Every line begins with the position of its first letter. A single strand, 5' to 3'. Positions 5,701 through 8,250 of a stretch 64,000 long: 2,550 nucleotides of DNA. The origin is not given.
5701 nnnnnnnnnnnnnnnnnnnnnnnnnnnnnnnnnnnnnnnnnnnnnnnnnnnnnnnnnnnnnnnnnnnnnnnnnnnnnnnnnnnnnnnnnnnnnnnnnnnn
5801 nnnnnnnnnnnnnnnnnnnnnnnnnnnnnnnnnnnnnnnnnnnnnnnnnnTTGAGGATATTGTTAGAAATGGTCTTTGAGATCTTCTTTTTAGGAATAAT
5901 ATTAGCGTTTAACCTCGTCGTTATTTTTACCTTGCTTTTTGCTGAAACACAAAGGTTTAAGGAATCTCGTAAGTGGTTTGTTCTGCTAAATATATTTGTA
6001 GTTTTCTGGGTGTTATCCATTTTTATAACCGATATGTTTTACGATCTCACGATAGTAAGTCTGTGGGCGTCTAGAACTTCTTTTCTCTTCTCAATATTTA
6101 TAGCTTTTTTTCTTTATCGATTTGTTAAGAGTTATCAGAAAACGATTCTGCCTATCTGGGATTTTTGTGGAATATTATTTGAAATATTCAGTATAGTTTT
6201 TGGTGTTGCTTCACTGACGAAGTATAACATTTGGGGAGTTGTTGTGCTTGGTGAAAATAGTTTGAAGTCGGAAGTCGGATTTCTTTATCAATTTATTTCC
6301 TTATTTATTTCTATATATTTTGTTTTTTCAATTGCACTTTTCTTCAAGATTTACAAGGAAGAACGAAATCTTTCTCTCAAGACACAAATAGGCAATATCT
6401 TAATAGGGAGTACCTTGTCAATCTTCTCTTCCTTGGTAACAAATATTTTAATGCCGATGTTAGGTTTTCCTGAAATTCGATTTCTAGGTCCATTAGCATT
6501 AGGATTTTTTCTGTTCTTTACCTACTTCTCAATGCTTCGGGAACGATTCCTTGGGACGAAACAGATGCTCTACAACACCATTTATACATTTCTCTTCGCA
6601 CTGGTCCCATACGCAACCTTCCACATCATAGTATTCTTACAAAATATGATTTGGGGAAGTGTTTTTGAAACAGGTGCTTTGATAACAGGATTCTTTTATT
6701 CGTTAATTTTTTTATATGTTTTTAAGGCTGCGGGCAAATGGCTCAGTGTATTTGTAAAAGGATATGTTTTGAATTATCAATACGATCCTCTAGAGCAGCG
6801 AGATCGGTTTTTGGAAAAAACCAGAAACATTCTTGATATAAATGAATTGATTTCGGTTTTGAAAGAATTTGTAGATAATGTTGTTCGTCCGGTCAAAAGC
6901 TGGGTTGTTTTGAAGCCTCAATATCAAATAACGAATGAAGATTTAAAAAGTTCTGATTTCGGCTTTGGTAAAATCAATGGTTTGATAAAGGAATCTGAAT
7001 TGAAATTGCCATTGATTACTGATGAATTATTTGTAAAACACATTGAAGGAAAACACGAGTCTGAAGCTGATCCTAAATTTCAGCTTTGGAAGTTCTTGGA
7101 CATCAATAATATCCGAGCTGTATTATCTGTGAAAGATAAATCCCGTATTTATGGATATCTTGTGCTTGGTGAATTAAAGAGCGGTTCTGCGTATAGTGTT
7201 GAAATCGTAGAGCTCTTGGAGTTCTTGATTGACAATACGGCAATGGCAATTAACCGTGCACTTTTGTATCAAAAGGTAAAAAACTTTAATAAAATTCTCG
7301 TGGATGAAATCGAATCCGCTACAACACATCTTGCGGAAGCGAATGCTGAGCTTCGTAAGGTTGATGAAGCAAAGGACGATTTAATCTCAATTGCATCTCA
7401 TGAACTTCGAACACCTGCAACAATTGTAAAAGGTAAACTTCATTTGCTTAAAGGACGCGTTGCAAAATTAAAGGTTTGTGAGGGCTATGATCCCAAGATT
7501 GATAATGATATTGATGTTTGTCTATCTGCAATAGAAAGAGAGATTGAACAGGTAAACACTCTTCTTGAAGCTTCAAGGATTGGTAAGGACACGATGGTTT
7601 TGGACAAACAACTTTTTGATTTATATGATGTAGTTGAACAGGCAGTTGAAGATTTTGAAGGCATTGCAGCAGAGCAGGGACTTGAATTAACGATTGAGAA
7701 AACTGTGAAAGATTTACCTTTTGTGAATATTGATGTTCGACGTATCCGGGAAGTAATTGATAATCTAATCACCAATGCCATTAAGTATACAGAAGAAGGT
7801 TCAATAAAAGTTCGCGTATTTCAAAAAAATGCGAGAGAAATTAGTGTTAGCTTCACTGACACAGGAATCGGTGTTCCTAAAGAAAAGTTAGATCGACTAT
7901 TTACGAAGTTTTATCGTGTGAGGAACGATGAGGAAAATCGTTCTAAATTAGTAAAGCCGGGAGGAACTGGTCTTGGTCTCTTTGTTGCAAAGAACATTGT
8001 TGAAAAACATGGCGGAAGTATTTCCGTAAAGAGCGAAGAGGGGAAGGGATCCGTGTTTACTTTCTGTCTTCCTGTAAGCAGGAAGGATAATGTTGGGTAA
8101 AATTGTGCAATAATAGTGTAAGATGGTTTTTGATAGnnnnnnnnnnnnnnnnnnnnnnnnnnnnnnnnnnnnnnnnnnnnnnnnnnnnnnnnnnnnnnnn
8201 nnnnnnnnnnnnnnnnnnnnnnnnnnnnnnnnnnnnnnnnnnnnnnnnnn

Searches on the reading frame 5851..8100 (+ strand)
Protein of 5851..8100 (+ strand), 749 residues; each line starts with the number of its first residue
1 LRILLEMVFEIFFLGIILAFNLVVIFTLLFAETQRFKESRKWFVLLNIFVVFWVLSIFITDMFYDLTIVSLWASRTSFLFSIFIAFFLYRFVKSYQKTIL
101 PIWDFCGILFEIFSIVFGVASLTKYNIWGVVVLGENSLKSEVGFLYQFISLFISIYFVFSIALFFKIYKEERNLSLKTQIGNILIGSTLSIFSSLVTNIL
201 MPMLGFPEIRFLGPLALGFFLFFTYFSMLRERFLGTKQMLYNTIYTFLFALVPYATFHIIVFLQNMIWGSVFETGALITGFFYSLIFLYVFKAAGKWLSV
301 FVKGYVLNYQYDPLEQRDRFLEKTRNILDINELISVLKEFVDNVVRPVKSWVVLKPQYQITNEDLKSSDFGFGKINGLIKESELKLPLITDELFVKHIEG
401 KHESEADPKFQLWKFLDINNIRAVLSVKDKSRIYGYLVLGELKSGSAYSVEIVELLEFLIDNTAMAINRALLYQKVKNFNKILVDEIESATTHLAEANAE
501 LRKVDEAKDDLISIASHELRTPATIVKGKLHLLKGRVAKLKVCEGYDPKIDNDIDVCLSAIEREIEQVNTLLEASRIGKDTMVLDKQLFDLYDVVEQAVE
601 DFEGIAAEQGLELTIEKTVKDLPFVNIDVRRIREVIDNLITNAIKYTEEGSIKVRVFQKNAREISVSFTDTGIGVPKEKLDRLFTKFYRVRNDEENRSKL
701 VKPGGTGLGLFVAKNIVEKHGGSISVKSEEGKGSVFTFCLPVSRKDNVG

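Call 49: search_protein_families(library=pfam, proteins=[window:5851-8100:+], max_evalue=0.00001)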
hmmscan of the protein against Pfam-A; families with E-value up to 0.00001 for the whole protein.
window:5851-8100:+ (749 aa): 2 families
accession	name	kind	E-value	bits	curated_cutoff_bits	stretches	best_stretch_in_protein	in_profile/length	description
PF02518.31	HATPase_c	-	1.1e-31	109.9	26.4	1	628-743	2-110/111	Histidine kinase-, DNA gyrase B-, and HSP90-like ATPase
PF00512.31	HisKA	-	1.8e-06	28.4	26.9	1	507-578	1-64/66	His Kinase A (phospho-acceptor) domain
